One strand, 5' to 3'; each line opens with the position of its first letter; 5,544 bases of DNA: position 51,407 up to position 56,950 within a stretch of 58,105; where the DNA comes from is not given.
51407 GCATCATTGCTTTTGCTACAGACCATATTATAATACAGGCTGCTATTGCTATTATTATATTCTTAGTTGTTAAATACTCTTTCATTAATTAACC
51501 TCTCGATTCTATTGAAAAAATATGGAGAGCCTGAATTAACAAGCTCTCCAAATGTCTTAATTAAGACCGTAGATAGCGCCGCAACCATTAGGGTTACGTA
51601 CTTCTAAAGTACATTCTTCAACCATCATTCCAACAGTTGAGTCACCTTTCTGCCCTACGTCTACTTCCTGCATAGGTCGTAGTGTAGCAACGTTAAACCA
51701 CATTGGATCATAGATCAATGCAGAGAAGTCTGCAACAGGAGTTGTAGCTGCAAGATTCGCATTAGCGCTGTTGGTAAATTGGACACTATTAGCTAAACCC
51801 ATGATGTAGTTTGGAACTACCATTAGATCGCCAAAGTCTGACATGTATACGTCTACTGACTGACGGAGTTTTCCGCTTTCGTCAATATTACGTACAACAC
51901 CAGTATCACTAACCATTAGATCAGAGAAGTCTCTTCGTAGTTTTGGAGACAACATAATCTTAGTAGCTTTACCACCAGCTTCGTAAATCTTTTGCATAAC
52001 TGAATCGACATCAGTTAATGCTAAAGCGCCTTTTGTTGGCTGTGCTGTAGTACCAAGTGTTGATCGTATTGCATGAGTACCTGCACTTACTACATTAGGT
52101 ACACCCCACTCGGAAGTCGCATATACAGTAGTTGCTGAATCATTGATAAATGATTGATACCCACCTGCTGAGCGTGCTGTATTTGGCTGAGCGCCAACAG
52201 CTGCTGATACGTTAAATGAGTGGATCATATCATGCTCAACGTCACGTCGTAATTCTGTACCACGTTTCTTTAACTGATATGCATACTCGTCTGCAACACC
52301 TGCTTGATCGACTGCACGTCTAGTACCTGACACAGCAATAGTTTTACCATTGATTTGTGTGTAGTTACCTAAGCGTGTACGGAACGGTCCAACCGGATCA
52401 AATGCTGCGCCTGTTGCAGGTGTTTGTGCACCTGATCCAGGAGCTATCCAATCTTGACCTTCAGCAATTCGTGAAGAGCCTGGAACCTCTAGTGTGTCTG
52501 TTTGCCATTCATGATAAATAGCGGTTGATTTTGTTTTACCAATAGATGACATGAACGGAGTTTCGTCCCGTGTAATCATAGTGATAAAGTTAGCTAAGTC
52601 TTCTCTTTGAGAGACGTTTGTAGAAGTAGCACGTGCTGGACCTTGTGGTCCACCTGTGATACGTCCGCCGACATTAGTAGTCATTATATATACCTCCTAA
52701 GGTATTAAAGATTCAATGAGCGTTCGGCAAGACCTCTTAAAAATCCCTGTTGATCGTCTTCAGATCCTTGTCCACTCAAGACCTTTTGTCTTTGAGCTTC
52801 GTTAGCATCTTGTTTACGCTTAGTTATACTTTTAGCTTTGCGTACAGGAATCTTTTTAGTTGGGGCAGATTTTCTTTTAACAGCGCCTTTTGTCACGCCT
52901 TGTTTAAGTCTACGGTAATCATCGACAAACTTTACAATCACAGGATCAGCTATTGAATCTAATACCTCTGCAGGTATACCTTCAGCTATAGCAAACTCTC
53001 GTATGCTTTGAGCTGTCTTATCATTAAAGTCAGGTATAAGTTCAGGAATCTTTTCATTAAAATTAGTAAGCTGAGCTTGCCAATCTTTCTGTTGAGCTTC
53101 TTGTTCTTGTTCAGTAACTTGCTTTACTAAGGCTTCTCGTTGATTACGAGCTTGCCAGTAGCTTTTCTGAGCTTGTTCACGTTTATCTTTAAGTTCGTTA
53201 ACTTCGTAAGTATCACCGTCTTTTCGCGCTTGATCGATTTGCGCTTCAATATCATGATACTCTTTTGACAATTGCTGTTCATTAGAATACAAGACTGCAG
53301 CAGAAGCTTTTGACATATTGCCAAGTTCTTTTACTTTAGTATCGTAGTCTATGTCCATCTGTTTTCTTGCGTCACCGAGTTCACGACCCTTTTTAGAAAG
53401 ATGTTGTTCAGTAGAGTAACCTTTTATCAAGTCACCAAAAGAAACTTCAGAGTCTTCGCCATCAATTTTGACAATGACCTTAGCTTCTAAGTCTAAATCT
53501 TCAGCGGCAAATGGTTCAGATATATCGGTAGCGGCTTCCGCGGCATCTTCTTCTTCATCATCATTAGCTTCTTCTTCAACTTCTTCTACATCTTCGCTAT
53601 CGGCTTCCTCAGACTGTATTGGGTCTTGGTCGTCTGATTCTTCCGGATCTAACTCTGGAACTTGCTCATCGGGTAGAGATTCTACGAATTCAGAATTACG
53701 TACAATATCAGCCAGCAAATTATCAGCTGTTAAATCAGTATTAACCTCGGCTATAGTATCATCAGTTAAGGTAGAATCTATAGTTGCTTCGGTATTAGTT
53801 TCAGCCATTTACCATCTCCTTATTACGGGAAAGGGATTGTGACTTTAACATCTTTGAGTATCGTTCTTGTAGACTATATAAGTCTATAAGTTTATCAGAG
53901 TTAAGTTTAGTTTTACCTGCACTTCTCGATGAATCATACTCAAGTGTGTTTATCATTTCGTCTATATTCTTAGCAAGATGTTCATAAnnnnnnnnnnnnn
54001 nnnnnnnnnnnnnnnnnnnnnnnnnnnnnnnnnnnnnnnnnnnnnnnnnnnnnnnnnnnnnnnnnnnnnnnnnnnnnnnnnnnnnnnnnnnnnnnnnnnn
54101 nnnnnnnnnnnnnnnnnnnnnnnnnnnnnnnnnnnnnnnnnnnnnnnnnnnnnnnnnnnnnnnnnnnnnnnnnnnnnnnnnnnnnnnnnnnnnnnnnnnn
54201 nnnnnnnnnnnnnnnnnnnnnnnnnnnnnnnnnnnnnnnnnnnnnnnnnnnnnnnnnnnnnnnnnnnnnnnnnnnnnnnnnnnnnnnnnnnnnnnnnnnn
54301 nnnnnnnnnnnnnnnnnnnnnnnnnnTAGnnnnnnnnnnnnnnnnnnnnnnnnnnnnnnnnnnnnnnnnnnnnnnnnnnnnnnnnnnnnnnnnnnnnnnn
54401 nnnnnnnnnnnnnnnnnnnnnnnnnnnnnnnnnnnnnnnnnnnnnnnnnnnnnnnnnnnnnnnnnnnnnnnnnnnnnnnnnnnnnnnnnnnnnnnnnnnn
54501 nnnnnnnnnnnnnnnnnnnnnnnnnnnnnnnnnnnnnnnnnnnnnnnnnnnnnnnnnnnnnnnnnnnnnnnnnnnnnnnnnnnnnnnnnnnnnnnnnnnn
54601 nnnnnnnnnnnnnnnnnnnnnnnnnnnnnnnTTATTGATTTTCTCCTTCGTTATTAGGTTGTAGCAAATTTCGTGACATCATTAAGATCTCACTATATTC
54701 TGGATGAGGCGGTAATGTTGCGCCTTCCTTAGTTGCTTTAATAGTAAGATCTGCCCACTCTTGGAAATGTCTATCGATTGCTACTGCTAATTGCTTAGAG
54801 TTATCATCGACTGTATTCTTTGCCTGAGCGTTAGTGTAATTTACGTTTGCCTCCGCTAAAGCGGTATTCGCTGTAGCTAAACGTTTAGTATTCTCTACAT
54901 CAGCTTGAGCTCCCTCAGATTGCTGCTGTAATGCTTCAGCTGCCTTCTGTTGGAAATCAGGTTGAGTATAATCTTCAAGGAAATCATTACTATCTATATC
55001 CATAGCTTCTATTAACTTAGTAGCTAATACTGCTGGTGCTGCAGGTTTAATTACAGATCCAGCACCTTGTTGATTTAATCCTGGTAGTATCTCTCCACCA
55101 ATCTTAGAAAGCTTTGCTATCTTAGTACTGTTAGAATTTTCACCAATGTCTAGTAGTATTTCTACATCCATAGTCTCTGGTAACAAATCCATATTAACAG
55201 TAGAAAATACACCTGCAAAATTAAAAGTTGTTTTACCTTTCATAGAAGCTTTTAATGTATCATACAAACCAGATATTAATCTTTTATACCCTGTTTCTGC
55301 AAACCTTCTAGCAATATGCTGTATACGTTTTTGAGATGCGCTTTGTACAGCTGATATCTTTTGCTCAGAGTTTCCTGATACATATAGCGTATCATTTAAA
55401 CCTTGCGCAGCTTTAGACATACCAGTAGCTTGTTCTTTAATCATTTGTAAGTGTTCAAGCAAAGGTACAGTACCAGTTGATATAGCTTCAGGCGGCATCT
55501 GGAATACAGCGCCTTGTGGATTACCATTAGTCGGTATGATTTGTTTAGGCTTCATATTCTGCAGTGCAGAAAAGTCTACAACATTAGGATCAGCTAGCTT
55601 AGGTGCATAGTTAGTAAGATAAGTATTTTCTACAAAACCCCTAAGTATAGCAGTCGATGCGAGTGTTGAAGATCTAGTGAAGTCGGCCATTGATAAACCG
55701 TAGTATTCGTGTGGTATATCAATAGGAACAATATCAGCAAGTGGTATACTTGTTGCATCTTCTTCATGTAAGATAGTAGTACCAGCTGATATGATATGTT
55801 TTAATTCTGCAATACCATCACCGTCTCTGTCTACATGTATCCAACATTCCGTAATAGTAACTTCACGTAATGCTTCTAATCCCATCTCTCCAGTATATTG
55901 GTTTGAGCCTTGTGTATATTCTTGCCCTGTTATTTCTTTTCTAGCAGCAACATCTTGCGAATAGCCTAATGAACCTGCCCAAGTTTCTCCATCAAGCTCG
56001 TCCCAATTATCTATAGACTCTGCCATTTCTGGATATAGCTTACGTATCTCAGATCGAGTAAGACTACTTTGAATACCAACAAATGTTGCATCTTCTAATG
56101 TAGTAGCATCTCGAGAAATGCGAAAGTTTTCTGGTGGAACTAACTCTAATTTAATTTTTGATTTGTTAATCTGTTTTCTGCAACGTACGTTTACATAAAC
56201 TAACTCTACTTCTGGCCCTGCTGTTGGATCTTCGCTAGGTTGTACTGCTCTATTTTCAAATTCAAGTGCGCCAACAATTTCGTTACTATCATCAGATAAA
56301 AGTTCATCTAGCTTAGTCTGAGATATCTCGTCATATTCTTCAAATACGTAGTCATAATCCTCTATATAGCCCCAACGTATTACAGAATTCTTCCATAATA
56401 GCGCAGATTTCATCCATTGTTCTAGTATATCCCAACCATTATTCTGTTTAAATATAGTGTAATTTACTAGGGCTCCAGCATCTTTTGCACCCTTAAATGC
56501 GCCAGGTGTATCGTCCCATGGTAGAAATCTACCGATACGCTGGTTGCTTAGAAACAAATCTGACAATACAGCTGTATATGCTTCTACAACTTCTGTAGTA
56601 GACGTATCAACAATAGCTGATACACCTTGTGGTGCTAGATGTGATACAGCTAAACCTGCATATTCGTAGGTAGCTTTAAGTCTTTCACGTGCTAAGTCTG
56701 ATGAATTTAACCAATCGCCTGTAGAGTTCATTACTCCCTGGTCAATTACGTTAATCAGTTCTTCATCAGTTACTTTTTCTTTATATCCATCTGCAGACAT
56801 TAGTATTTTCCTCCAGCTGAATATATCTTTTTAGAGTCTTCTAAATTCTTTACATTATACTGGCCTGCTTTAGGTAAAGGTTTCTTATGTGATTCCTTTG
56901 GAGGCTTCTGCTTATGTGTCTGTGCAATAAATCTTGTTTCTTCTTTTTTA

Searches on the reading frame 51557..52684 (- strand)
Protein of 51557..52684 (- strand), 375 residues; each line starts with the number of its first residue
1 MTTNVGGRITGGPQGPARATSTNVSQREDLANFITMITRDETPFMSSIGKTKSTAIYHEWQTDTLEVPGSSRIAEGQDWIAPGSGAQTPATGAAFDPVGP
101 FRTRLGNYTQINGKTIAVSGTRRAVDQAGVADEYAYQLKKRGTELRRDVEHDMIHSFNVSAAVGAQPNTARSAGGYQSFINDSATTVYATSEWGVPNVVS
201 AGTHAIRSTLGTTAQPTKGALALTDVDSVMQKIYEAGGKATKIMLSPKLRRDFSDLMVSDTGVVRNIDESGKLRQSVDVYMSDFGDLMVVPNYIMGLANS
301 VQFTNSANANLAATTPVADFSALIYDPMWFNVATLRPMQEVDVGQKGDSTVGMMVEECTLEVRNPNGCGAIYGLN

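Call 47: search_protein_families(library=phrogs, proteins=[window:51557-52684:-], max_evalue=0.001)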
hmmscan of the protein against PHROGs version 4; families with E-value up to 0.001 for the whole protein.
window:51557-52684:- (375 aa): 1 family
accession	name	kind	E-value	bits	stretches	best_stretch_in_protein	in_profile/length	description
phrog_1328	-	head and packaging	7.9e-71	240.9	1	21-374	15-306/583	major head protein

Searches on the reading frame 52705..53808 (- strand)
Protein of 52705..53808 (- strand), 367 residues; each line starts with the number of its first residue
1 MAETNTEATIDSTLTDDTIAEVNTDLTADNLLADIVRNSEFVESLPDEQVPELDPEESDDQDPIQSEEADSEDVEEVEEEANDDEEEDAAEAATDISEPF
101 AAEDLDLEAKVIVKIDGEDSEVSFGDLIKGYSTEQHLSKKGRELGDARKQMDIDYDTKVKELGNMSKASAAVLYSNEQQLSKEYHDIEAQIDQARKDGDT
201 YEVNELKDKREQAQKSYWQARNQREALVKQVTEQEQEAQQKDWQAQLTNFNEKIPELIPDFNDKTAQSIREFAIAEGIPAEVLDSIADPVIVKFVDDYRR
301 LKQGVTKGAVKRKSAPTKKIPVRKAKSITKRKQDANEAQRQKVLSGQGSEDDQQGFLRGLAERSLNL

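Call 47: search_protein_families(library=phrogs, proteins=[window:52705-53808:-], max_evalue=0.001)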
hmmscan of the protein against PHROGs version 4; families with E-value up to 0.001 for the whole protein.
window:52705-53808:- (367 aa): 2 families
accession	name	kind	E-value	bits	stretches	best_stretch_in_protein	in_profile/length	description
phrog_3927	-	head and packaging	6.7e-19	69.6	1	18-345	18-327/342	head scaffolding protein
phrog_9013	-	head and packaging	5.1e-11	43.5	1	32-357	50-363/365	head scaffolding protein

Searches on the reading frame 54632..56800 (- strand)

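Call 47: search_protein_families(library=phrogs, proteins=[window:54632-56800:-], max_evalue=0.001)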
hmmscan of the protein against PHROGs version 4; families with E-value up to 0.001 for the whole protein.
window:54632-56800:- (722 aa): 3 families
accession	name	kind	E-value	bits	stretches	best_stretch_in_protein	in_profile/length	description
phrog_1216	-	head and packaging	2.1e-83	282.1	1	34-670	32-649/714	portal protein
phrog_332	-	connector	1.2e-09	38.1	1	209-651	150-548/560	head-tail adaptor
phrog_156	-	head and packaging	6.4e-05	22.5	1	203-323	132-227/681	portal protein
